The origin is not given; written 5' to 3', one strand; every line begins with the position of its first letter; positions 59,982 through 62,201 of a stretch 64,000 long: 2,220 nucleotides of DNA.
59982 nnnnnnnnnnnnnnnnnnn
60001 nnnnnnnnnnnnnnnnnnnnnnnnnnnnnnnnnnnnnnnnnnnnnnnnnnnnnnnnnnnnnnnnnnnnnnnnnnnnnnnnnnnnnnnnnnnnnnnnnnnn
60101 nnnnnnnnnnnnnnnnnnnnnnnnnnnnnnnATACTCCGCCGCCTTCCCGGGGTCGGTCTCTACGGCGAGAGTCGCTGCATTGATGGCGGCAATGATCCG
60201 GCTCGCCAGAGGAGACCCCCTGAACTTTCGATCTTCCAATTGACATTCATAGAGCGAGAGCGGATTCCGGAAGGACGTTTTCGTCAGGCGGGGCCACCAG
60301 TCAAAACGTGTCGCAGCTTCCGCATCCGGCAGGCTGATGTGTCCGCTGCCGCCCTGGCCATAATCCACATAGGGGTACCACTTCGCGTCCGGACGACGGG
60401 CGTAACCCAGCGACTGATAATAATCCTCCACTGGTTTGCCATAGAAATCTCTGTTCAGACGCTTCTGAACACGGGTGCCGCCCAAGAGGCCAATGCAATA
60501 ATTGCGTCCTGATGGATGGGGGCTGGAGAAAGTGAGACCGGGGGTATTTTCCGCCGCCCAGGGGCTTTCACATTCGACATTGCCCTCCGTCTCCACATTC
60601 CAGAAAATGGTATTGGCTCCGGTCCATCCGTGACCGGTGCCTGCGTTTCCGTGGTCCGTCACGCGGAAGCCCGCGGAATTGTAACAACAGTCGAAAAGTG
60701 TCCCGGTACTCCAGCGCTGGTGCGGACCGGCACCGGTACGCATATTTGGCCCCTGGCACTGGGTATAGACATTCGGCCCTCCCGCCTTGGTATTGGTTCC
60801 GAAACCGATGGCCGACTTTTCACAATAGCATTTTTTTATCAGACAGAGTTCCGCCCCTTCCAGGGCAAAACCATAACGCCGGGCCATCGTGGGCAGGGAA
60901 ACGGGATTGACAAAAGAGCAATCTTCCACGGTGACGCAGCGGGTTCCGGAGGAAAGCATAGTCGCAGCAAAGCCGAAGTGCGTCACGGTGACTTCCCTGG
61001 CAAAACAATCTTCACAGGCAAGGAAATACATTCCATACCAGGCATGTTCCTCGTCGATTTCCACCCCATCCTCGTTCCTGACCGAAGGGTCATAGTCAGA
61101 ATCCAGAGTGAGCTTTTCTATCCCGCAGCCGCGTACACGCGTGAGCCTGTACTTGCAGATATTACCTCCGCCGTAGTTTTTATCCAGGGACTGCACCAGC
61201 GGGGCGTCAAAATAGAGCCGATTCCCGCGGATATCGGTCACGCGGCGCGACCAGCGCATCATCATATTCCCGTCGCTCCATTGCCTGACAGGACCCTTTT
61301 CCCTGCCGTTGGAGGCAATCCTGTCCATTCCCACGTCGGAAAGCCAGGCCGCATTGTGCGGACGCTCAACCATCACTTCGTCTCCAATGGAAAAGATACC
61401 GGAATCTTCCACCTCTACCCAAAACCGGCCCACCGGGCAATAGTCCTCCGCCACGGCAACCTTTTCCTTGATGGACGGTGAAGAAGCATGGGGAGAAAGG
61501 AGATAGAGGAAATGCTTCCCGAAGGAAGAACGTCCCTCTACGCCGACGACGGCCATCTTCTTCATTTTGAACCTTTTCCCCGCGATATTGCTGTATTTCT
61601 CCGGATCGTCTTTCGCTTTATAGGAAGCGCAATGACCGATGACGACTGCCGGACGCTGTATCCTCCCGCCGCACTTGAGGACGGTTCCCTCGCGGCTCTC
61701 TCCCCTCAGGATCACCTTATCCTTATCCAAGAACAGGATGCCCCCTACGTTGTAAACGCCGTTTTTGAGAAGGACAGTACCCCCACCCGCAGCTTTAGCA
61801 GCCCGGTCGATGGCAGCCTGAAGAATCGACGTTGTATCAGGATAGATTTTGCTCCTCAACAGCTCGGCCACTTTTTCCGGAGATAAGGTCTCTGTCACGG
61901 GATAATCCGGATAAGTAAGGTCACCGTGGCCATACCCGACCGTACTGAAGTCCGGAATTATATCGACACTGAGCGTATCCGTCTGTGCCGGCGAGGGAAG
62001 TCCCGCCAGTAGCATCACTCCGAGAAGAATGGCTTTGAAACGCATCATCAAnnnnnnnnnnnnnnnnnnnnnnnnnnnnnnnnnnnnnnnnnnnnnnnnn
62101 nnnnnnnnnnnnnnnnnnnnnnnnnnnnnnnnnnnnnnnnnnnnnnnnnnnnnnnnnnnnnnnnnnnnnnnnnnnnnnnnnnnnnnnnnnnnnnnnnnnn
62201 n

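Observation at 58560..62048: Unprecedented-looking fusion of an unclassified beta-helix domain with a compact PL8 lyase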

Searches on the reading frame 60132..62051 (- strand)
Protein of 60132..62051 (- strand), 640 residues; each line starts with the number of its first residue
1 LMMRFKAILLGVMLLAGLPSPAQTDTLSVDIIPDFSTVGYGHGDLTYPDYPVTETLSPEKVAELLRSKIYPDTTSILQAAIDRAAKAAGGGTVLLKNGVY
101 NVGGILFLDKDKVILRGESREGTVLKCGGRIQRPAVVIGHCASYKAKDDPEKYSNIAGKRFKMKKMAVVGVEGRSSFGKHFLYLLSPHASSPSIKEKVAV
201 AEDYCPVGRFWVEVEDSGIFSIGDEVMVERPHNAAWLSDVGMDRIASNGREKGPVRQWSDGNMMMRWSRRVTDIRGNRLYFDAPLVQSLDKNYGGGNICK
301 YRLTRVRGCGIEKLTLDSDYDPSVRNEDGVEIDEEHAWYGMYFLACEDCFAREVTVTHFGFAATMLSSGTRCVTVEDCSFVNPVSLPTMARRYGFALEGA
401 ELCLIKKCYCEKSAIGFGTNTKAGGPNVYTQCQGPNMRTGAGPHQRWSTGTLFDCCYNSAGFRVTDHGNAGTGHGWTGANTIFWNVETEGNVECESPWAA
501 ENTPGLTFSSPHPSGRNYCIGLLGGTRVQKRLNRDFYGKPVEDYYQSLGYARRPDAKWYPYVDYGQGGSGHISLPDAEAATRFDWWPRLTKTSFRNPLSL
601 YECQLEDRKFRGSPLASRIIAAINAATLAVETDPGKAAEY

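Call 7: find_homologous_proteins(query=window:60132-62051:-)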
Query window:60132-62051:- (640 aa): 245 proteins with E <= 0.001 among 8000 candidates; the best 120 are listed.
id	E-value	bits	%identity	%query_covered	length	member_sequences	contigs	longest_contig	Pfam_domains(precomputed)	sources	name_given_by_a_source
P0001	0.0e+0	1099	73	95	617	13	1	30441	-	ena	-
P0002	0.0e+0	1086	71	95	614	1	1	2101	-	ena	-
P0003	0.0e+0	1060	70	95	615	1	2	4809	-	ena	-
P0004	0.0e+0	1046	69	97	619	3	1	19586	-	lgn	-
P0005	7.9e-291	984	66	96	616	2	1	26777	-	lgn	-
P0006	3.6e-281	952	65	92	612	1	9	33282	-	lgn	-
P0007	3.8e-276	936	63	96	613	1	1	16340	PF13229.13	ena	-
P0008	7.2e-262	888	61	95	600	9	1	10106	-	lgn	-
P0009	9.7e-250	848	58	94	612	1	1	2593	-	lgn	-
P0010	7.9e-245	832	63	92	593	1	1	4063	PF12708.13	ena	-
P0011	4.9e-239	813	56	95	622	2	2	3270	-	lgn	-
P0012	1.3e-201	689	55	92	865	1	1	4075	PF12708.13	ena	-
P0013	1.8e-198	679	53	93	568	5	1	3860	-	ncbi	-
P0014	3.8e-198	678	53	93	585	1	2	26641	-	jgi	jgi:hypothetical protein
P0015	6.2e-196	671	50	92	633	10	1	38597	-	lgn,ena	-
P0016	3.2e-195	668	52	93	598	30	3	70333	-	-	-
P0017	5.6e-195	667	52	91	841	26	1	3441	-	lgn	-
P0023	1.3e-159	551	43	93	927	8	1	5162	-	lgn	-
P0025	4.1e-153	529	49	91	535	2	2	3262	PF12708.13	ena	-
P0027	8.0e-151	522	48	92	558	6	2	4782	PF12708.13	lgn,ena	-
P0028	4.7e-149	516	47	92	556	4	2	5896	PF12708.13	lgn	-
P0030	1.9e-146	507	43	93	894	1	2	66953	-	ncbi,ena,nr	ncbi:MAG: hypothetical protein IJV01_04495 [Bacteroidales bacterium]|nr:hypothetical protein [Bacter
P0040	2.9e-137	477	40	91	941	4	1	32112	-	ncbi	-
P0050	5.1e-78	281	33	81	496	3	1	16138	PF12708.13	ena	-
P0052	7.6e-76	274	33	81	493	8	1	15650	PF12708.13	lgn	-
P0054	3.8e-75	271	32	77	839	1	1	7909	-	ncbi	-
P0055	1.8e-74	269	32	90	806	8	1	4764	-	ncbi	-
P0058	5.7e-72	261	33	78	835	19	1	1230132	-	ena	-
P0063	1.4e-70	256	30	95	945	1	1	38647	-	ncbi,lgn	-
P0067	5.7e-70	254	34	78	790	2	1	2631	PF12708.13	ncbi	ncbi:MAG: hypothetical protein ACI4QG_03280, partial [Candidatus Cryptobacteroides sp.]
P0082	4.7e-66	241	29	94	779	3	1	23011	-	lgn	-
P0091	8.9e-65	237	31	81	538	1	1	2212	PF12708.13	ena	-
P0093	2.8e-64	236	29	95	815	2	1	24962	-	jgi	jgi:hypothetical protein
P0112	6.0e-60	221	29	92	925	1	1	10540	PF05426.19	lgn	-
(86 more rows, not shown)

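Call 11: find_encoding_contigs(protein=P0001, flank=10000, max_places=3)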
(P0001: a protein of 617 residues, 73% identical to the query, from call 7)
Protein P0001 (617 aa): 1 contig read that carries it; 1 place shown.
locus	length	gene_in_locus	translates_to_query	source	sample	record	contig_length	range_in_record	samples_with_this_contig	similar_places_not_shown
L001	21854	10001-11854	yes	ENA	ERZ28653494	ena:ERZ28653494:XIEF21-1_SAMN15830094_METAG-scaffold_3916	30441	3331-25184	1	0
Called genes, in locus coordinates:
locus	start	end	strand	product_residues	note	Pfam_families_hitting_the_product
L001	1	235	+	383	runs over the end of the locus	-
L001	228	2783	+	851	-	-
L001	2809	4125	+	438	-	-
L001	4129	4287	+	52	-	-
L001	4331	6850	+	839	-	-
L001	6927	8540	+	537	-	PF12708:Pect-lyase_RHGA_epim (weak)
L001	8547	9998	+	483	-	PF01546:Peptidase_M20, PF07687:M20_dimer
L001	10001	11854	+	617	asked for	-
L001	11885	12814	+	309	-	PF03737:RraA-like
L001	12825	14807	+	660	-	PF00753:Lactamase_B (weak), PF00144:Beta-lactamase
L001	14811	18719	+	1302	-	PF07944:Beta-AFase-like_GH127_cat, PF20736:Glyco_hydro127M, PF20737:Glyco_hydro127C, PF19773:DUF6259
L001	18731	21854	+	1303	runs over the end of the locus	PF07494:Reg_prop (faint), PF08450:SGL (faint), PF07495:Y_Y_Y (weak), PF00512:HisKA, PF02518:HATPase_c, PF00072:Response_reg, PF12833:HTH_18, PF00165:HTH_AraC (weak)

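Call 21: search_solved_structures(query=A2, max_evalue=10, show_alignments=2)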
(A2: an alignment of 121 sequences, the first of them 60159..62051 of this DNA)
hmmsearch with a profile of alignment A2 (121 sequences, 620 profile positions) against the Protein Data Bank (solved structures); distinct sequences matched with E-value up to 10: 14.
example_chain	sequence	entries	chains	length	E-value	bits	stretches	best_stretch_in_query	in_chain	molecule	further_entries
7chu_A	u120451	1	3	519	1.5e-10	43.3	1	94-166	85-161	Putative pectin lyase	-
8xfq_A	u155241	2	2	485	2.6e-06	29.2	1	95-163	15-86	mannuronan 5-epimerase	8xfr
8ja4_A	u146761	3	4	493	2.7e-06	29.2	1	95-163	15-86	mannuronan 5-epimerase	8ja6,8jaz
2pyg_A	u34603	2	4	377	1e-05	27.2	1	95-165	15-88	Poly(beta-D-mannuronate) C5 epimerase 4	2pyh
2nsp_A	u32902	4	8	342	0.0065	18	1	94-159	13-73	Pectinesterase A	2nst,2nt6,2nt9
2ntb_A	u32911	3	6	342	0.0066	18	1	94-159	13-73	Pectinesterase A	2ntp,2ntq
1qjv_A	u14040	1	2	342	0.0066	18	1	94-159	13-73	PECTIN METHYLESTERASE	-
1h80_A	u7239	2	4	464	0.022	16.3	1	94-132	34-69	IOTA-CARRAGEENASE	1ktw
3lmw_A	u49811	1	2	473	0.022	16.3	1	94-132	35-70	Iota-carrageenase, CgiA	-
3zsc_A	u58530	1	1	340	0.3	12.5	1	289-364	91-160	PECTATE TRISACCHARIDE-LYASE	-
9k4a_A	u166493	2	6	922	0.36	12.2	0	182-397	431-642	Depolymerase, capsule K1-specific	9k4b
7z35_A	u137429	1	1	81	0.93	10.9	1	203-230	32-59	Putative peroxin 13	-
1x60_A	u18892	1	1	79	1.9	9.9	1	106-131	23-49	Sporulation-specific N-acetylmuramoyl-L-alanine amidase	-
1fx0_A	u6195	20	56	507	4.4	8.7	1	85-179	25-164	ATP SYNTHASE ALPHA CHAIN | ATPase alpha subunit | ATP synthase subunit alpha, chloroplastic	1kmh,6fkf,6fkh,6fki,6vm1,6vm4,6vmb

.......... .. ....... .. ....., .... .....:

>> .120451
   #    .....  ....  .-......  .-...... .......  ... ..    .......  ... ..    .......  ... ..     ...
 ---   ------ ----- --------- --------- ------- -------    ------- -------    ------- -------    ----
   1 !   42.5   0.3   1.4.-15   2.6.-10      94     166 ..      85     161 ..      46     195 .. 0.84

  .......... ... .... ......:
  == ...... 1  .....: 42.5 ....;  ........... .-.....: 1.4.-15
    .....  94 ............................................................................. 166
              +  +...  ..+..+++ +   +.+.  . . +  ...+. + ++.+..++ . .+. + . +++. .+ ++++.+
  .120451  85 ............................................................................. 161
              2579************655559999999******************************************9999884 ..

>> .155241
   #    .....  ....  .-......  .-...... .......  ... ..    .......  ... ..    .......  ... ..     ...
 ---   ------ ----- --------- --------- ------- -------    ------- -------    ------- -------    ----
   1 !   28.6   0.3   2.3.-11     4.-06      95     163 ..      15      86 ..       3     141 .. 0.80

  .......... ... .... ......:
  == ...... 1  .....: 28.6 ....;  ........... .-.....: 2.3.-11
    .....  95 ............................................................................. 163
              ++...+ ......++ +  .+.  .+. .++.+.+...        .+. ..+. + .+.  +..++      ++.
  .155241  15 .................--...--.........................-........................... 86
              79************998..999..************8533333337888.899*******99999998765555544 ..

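Call 27: find_encoding_contigs(protein=P0016, flank=10000, max_places=3)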
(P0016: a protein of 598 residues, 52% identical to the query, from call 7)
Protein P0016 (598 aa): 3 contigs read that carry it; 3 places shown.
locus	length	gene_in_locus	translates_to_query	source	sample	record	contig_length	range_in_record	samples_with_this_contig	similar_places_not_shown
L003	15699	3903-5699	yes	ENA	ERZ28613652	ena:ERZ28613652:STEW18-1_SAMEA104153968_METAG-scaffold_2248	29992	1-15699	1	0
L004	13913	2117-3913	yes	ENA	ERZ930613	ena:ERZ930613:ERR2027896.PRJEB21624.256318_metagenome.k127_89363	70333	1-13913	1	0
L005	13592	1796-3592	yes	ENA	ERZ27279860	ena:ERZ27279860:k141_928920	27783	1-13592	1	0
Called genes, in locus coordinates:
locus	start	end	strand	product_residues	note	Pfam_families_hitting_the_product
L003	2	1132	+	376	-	?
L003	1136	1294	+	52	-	-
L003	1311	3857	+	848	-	PF12708:Pect-lyase_RHGA_epim (weak)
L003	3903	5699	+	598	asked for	-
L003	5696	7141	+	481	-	PF01546:Peptidase_M20, PF07687:M20_dimer (weak)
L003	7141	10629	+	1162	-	PF08124:Lyase_8_N, PF02278:Lyase_8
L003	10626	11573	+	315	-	PF03737:RraA-like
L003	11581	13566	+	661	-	PF00753:Lactamase_B (weak), PF23023:Anti-Pycsar_Apyc1 (faint), PF00144:Beta-lactamase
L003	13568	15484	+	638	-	PF07944:Beta-AFase-like_GH127_cat, PF20736:Glyco_hydro127M, PF20737:Glyco_hydro127C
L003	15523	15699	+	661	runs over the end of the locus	PF19773:DUF6259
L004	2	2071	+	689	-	?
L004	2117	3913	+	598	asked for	-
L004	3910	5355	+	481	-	PF01546:Peptidase_M20, PF07687:M20_dimer (weak)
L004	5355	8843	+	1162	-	PF08124:Lyase_8_N, PF02278:Lyase_8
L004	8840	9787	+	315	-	PF03737:RraA-like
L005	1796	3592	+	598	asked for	-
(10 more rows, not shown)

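Call 31: predict_structure(alignment_id=A2)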
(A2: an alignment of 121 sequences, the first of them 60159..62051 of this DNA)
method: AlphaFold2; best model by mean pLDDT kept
length: 631 residues; sequences in the alignment: 121
mean_pLDDT: 94.1   pTM: 0.93
mean pLDDT of the five models: 94.1, 93.8, 93.6, 93.5, 93.2
residues with pLDDT >= 90: 562; 70-90: 25; 50-70: 40; < 50: 4
segments of 3 or more residues with pLDDT < 50: 1-3
pLDDT, mean of each block of 10 residues (from residue 1): 52 55 74 98 97 99 98 98 98 99 98 99 98 98 98 98 95 93 97 97 98 98 98 98 91 90 97 97 98 98 98 99 97 98 99 99 98 99 93 96 99 96 95 97 95 99 93 88 99 98 97 97 97 91 94 97 98 98 97 98 97 69 67 58
secondary structure, 60 per line:
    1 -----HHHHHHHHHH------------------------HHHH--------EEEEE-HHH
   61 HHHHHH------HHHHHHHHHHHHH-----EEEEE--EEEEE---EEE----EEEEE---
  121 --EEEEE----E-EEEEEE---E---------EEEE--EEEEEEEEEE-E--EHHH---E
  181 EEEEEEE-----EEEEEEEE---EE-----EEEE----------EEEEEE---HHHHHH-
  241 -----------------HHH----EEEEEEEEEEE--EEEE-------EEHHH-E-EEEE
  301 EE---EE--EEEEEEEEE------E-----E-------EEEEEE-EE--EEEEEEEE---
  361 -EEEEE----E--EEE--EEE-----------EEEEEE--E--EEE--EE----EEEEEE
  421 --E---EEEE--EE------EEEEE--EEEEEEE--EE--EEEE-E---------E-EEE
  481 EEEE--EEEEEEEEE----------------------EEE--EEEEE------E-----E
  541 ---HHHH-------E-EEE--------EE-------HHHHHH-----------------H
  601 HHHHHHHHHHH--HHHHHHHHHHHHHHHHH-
elements in order: H6-15 H40-43 E52-56 H58-66 H73-85 E91-95 E98-102 E106-108 E113-117 E123-127 E134-139 E153-156 E159-168 E180-187 E193-200 E211-214 E225-230 H234-239 E265-275 E278-281 E297-302 E310-318 E339-344 E350-357 E362-366 E374-376 E379-381 E393-398 E404-406 E415-420 E427-430 E441-445 E448-454 E461-464 E478-484 E487-495 E518-520 E523-527 H544-547 E557-559 H577-582 H600-611 H614-630

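Call 35: fold_search(model_id=the predicted structure, library=pdb)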
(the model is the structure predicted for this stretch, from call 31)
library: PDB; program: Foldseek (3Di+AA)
matches with E <= 10: 560; with E <= 0.001: 62
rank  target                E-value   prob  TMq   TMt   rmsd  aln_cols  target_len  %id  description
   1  9k4a_A                5.5e-11  1.00  0.31  0.30   9.8       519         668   13  Cryo-EM structure of depolymerase S2-4 from Klebsiella phage K64-1 (released 2026-03-25)
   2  7w1c_A                3.6e-10  1.00  0.26  0.26  11.8       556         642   11  Crystal structure of Klebsiella pneumoniae K1 capsule-specific polysaccharide lyase in a P1 crystal form (released 2022-05-18)
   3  7w1c_B                4.4e-10  1.00  0.28  0.27  11.8       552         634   11  Crystal structure of Klebsiella pneumoniae K1 capsule-specific polysaccharide lyase in a P1 crystal form (released 2022-05-18)
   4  7w1c_E                4.7e-10  1.00  0.28  0.27  15.4       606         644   11  Crystal structure of Klebsiella pneumoniae K1 capsule-specific polysaccharide lyase in a P1 crystal form (released 2022-05-18)
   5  7w1d_D                4.9e-10  1.00  0.30  0.30  10.5       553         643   10  Crystal structure of Klebsiella pneumoniae K1 capsule-specific polysaccharide lyase in a C2 crystal form (released 2022-05-18)
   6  4y9v_A                5.4e-10  1.00  0.29  0.31  11.0       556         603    9  Gp54 tailspike of Acinetobacter baumannii bacteriophage AP22 in complex with A. baumannii capsular saccharide (released 2017-02-01)
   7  7w1c_D                8.2e-10  1.00  0.27  0.27  12.0       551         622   12  Crystal structure of Klebsiella pneumoniae K1 capsule-specific polysaccharide lyase in a P1 crystal form (released 2022-05-18)
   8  7w1c_C                9.5e-10  1.00  0.28  0.27  15.2       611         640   11  Crystal structure of Klebsiella pneumoniae K1 capsule-specific polysaccharide lyase in a P1 crystal form (released 2022-05-18)
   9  7vul_A                2.0e-09  1.00  0.25  0.25  14.4       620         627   13  Structure of Klebsiella Phage P560 depolymerase (released 2022-11-16)
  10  7w1d_H                3.6e-09  1.00  0.29  0.28  11.5       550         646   10  Crystal structure of Klebsiella pneumoniae K1 capsule-specific polysaccharide lyase in a C2 crystal form (released 2022-05-18)
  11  4ru4_B                5.4e-09  1.00  0.34  0.35  10.7       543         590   10  Crystal structure of the tailspike protein gp49 from Pseudomonas phage LKA1 (released 2015-11-18)
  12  7vul_B                6.9e-09  1.00  0.19  0.19  17.2       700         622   12  Structure of Klebsiella Phage P560 depolymerase (released 2022-11-16)
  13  4ru4_A                6.8e-08  1.00  0.37  0.39  10.9       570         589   12  Crystal structure of the tailspike protein gp49 from Pseudomonas phage LKA1 (released 2015-11-18)
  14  4ru5_A                7.5e-08  1.00  0.28  0.30  12.9       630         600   10  Crystal Structure of the Pseudomonas phage phi297 tailspike gp61 (released 2015-11-18)
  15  4ru5_C                8.4e-08  1.00  0.35  0.36   8.6       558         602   10  Crystal Structure of the Pseudomonas phage phi297 tailspike gp61 (released 2015-11-18)
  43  7chu_A                2.2e-04  1.00  0.31  0.37   9.7       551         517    9  Geobacillus virus E2 - ORF18 (released 2021-04-14)
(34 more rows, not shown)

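Call 39: find_related_loci(query=A2, collection=genome_contigs, flank=8000)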
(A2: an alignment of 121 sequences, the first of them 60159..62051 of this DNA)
Query A2 (631 aa) in genome_contigs; peptide patterns used: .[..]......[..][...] (x = any residue, [..] = any of these).
599 stretches matched a pattern (row limit reached: there are more); 556 encode a relative of the query (tblastn E <= 1e-3); the best 80 are kept; 78 distinct loci.
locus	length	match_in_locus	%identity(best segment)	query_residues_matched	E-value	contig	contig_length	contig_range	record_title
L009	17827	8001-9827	88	23-631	0e+0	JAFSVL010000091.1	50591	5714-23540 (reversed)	MAG: Bacteroidales bacterium isolate RGIG3510 Goat_Rumen.Co__c2773197, whole genome shotgun sequence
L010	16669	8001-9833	83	23-631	0e+0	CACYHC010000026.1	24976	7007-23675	MAG: uncultured Bacteroidia bacterium isolate RUG11938 genome assembly, contig: RUG11938_asm_26, whole genome shotgun se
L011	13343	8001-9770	43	19-617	7e-151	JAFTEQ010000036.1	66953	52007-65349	MAG: Bacteroidales bacterium isolate RGIG3749 Goat_Rumen.Co__c1567984, whole genome shotgun sequence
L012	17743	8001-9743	42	21-612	3e-142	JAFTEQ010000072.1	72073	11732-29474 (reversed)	MAG: Bacteroidales bacterium isolate RGIG3749 Goat_Rumen.Co__c2719721, whole genome shotgun sequence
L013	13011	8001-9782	42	25-617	9e-141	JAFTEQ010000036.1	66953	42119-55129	MAG: Bacteroidales bacterium isolate RGIG3749 Goat_Rumen.Co__c1567984, whole genome shotgun sequence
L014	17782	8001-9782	38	1-615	7e-124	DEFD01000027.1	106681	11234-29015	MAG TPA_asm: Bacteroidales bacterium UBA2861 UBA2861_contig_386, whole genome shotgun sequence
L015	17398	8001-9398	34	1-559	3e-91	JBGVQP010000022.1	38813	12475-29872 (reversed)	MAG: Candidatus Cryptobacteroides sp. isolate fecal_MAG_161 fecal_MAG_161_contig_0022, whole genome shotgun sequence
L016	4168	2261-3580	32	30-556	9e-85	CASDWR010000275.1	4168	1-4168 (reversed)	uncultured Rikenellaceae bacterium isolate Batch3_idba_bin.1321 genome assembly, contig: Batch3_idba_bin.1321.fa_k87_419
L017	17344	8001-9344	33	2-524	5e-82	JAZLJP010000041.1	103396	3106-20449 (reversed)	MAG: Kiritimatiellia bacterium isolate T1900044962_TA20190024.MAGScoT_cleanbin_000032 SGB_3965_k141_178996, whole genome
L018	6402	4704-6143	34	30-556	2e-81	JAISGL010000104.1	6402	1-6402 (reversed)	MAG: Opitutaceae bacterium isolate Gx485_bin97 k119_3762815, whole genome shotgun sequence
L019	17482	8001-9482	31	17-619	7e-81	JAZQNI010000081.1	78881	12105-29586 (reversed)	MAG: Candidatus Cryptobacteroides sp. isolate T1900045246_TH20190016.MAGScoT_cleanbin_000052 SGB_5638_k141_483945, whole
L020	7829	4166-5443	34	30-502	1e-79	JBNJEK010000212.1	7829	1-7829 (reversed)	MAG: Armatimonadota bacterium isolate Y23_14dBSd3.bin.89 NODE_8832_length_7829_cov_7.653299, whole genome shotgun sequen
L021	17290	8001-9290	33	32-558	5e-79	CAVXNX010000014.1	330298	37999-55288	MAG: uncultured Bacteroidales bacterium isolate MFD01721.bin.3.237 genome assembly, contig: contig_2882, whole genome sh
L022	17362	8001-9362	33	30-554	1e-78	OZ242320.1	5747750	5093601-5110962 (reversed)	MAG: Candidatus Latescibacterota bacterium isolate 06f19266-885c-4d39-bf7e-e57a8b9e9c03 genome assembly, chromosome: 1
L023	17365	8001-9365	34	30-554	2e-78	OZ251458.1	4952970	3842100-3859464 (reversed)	MAG: Candidatus Latescibacterota bacterium isolate 0d485872-e18d-4011-b7de-a34ce824adf8 genome assembly, chromosome: 1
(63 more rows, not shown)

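Call 49: search_protein_families(library=pfam, alignment_id=A3, max_evalue=0.00001)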
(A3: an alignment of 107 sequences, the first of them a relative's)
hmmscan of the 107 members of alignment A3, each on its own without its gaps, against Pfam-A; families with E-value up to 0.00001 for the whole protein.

A. member 1, L011:4376-5638:+ (421 aa): 1 family
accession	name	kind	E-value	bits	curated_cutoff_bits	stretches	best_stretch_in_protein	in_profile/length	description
PF14488.12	DUF4434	-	2e-77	261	30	1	123-405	1-283/283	Domain of unknown function (DUF4434)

B. families by the number of members that match (of 107 scanned): 132 families (the first 25 are shown)
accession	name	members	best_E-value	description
PF05426.18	Alginate_lyase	5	1e-91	Alginate lyase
PF22124.2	Glyco_hydro_95_cat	4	8.2e-185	Glycosyl hydrolase family 95 catalytic domain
PF14498.12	Glyco_hyd_65N_2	4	8.1e-75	Glycosyl hydrolase family 65, N-terminal domain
PF21307.2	Glyco_hydro_95_C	4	4.7e-25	Glycoside hydrolase family 95, C-terminal domain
PF02836.23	Glyco_hydro_2_C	3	4.4e-28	Glycosyl hydrolases family 2, TIM barrel domain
PF12833.13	HTH_18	3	9.8e-22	Helix-turn-helix domain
PF00165.29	HTH_AraC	3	7e-21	Bacterial regulatory helix-turn-helix proteins, AraC family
PF16355.11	DUF4982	3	3.7e-18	Domain of unknown function (DUF4982)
PF00703.27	Glyco_hydro_2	3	1.3e-17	Glycosyl hydrolases family 2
PF02837.24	Glyco_hydro_2_N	3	8e-13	Glycosyl hydrolases family 2, sugar binding domain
PF18565.7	Glyco_hydro2_C5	3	1.3e-07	Glycoside hydrolase family 2 C-terminal domain 5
PF03781.23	FGE-sulfatase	2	2e-61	Sulfatase-modifying factor enzyme 1-like domain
PF01261.30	AP_endonuc_2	2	2.4e-42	Xylose isomerase-like TIM barrel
PF14592.12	Chondroitinas_B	2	3.6e-41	Chondroitinase B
PF00474.23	SSF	2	2.3e-37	Sodium:solute symporter family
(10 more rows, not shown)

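Call 54: search_protein_families(library=ncbifam, alignment_id=A4, max_evalue=0.01)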
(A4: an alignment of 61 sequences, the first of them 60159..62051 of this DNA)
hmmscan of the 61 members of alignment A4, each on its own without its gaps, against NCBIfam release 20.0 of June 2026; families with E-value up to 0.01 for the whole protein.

A. member 1, window:60159-62051:- (631 aa): 2 families
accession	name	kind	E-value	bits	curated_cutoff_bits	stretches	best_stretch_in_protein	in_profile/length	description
NF058554.1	BT_3328_fam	equivalog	0.00075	17.8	1100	1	188-367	457-631/840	BT3328 family hyaluronic acid endo-lyase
NF049899.1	RhamgalacuronBT4153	equivalog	0.0052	15.5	650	1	74-131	63-115/432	rhamnogalacturonidase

B. families by the number of members that match (of 61 scanned): 8 families
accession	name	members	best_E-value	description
NF058554.1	BT_3328_fam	52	1.3e-16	BT3328 family hyaluronic acid endo-lyase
TIGR03805.1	beta_helix_1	19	1.2e-06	parallel beta-helix domain-containing protein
NF049899.1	RhamgalacuronBT4153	4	0.00019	rhamnogalacturonidase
TIGR04247.1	NosD_copper_fam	4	0.00036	nitrous oxide reductase family maturation protein NosD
NF041896.1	pecestase_PemA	3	0.0012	pectinesterase PemA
NF051861.1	PolglcturonPglBAgro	3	0.0022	polygalacturonase PglB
NF049898.1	RhamgalacuronBT4146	1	0.0012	rhamnogalacturonidase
TIGR03229.1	benzo_1_2_benA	1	0.0037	benzoate 1,2-dioxygenase large subunit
